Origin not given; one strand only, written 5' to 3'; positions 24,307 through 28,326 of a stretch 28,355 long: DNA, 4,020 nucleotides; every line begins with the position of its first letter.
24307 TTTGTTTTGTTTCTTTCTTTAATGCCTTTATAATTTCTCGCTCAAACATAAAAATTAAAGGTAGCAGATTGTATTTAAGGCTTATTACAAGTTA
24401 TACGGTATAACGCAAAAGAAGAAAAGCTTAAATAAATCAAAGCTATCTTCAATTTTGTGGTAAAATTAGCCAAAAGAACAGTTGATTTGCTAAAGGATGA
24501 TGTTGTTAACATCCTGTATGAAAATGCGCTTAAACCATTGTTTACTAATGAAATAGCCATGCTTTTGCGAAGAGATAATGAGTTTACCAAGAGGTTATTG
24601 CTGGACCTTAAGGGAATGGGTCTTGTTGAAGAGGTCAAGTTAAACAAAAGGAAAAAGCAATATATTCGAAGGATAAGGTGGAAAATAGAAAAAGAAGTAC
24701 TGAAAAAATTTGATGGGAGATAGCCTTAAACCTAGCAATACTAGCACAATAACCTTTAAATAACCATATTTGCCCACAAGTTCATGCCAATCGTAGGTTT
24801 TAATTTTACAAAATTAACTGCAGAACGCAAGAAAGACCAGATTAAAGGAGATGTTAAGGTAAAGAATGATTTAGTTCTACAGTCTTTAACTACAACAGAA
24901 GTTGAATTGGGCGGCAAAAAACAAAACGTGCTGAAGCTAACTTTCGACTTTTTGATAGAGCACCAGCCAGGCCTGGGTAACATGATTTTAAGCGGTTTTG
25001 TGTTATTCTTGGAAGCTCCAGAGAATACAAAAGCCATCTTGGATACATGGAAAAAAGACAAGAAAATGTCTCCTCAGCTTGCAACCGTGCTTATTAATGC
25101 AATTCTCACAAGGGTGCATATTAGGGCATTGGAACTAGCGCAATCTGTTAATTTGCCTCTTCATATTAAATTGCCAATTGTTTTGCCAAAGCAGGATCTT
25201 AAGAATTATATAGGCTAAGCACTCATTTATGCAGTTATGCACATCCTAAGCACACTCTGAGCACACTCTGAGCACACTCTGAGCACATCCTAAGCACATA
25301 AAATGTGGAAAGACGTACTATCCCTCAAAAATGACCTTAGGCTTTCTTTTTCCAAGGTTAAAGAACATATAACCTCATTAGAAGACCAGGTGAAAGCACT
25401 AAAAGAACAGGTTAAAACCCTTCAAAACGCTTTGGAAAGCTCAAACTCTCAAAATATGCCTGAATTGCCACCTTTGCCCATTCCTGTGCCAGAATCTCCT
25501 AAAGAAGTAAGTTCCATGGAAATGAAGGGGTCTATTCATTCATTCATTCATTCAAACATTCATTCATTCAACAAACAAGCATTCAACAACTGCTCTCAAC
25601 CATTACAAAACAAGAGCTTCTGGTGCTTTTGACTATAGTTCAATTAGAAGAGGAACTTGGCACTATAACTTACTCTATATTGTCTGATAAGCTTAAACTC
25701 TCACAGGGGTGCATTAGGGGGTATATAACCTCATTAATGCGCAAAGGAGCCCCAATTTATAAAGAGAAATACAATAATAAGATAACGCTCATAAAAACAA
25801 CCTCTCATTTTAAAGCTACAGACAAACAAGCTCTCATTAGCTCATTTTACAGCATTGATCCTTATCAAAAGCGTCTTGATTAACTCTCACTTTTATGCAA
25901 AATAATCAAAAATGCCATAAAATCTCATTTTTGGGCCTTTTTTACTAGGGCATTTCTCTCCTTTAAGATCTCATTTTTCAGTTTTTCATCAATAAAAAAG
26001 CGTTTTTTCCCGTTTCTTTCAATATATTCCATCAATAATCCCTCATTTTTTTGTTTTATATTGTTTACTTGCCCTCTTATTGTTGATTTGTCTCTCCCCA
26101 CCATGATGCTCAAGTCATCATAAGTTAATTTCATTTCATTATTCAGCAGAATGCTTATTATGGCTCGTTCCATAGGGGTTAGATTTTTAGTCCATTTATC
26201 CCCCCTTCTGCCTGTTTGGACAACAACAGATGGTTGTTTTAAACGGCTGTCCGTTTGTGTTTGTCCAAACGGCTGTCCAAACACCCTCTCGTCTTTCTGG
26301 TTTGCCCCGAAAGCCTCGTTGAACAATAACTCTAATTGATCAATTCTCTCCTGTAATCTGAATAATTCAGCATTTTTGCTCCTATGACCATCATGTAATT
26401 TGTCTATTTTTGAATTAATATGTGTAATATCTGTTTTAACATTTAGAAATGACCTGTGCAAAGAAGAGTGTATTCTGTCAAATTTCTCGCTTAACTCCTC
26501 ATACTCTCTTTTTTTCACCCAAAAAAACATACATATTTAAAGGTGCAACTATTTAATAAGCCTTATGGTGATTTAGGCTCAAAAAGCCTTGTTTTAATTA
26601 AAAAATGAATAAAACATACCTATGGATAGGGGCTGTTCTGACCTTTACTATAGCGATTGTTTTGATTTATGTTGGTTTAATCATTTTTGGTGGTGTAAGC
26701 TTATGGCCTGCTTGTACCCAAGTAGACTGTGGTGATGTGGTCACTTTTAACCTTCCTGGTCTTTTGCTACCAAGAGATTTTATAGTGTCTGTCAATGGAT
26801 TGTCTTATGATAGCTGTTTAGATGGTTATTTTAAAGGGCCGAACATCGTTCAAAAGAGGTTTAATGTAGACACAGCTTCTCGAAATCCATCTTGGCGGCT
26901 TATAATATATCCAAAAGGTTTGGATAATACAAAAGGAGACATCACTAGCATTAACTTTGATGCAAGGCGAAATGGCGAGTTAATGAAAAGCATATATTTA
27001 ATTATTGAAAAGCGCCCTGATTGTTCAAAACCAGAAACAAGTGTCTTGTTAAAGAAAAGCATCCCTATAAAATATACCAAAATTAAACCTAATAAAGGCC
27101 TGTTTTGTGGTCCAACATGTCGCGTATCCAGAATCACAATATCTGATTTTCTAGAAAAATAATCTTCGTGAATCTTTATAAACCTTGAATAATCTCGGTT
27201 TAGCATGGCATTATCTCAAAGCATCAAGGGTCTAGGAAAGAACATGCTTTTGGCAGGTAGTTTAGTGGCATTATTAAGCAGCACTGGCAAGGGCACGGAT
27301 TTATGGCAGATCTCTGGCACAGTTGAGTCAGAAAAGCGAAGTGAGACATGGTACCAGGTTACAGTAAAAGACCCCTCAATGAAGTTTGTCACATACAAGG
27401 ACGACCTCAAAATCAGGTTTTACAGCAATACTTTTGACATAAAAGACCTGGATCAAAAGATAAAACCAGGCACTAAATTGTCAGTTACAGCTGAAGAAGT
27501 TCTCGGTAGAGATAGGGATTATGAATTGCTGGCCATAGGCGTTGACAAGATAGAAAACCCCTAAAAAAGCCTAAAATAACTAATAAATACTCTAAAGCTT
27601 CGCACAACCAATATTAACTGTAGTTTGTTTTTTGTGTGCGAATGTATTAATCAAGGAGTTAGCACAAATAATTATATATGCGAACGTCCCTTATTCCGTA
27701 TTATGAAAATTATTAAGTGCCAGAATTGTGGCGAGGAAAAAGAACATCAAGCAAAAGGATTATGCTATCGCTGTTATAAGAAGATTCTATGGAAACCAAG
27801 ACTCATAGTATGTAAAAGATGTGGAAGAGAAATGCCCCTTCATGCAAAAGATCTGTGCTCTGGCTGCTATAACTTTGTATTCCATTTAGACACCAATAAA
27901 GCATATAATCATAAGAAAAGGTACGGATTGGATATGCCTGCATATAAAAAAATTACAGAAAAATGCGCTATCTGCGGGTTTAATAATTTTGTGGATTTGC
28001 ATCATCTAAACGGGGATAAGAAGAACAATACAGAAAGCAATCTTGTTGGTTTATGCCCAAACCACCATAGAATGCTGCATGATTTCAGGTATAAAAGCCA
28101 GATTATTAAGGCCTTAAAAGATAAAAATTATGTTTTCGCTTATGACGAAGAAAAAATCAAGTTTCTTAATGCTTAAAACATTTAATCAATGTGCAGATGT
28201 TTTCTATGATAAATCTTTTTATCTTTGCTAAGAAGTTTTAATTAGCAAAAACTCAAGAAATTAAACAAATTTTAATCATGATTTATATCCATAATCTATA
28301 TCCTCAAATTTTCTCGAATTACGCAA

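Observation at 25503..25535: Strongest G-string ORB box is inside a gene and coincides with its frameshift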

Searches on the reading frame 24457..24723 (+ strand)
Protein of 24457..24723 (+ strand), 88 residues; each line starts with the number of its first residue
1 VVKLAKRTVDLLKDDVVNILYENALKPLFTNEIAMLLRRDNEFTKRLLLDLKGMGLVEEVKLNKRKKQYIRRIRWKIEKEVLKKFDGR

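Call 10: search_protein_families(library=pfam, proteins=[window:24457-24723:+], max_evalue=0.01)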
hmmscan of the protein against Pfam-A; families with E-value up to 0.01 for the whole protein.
window:24457-24723:+ (88 aa): 2 families
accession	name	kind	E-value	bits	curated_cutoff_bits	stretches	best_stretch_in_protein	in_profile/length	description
PF03444.21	HrcA_DNA-bdg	-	0.0061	16.6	21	1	17-60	14-56/79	Winged helix-turn-helix transcription repressor, HrcA DNA-binding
PF10007.15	DUF2250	-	0.0095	16.5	24.4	0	23-84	18-76/93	Uncharacterized protein conserved in archaea (DUF2250)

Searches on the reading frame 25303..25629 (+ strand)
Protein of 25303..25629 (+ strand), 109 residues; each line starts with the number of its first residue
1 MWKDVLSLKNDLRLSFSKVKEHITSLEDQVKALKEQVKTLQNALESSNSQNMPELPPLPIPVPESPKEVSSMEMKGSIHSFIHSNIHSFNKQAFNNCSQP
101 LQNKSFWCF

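Call 39: find_encoding_contigs(protein=window:25303-25629:+, flank=2000, max_places=6)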
Protein window:25303-25629:+ (109 aa): no gene with exactly this product is on record in the collection.

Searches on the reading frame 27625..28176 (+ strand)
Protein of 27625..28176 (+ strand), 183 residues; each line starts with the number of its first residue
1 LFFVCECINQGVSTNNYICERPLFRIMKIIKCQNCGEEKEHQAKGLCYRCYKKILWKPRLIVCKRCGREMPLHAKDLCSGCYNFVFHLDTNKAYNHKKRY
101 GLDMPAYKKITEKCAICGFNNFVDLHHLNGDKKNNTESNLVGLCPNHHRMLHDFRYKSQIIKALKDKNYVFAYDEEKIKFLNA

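Call 10: search_protein_families(library=pfam, proteins=[window:27625-28176:+], max_evalue=0.01)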
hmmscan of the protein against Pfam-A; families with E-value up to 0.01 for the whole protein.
window:27625-28176:+ (183 aa): 3 families
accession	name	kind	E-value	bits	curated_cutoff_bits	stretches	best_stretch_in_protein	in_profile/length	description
PF18912.6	DZR_2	-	0.00013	22.2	27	1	31-81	9-55/56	Double zinc ribbon domain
PF16786.11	RecA_dep_nuc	-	0.0011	19.5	26.9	1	119-154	26-61/103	Recombination enhancement, RecA-dependent nuclease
PF12773.13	DZR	-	0.0025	18.4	27.3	1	32-81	1-44/45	Double zinc ribbon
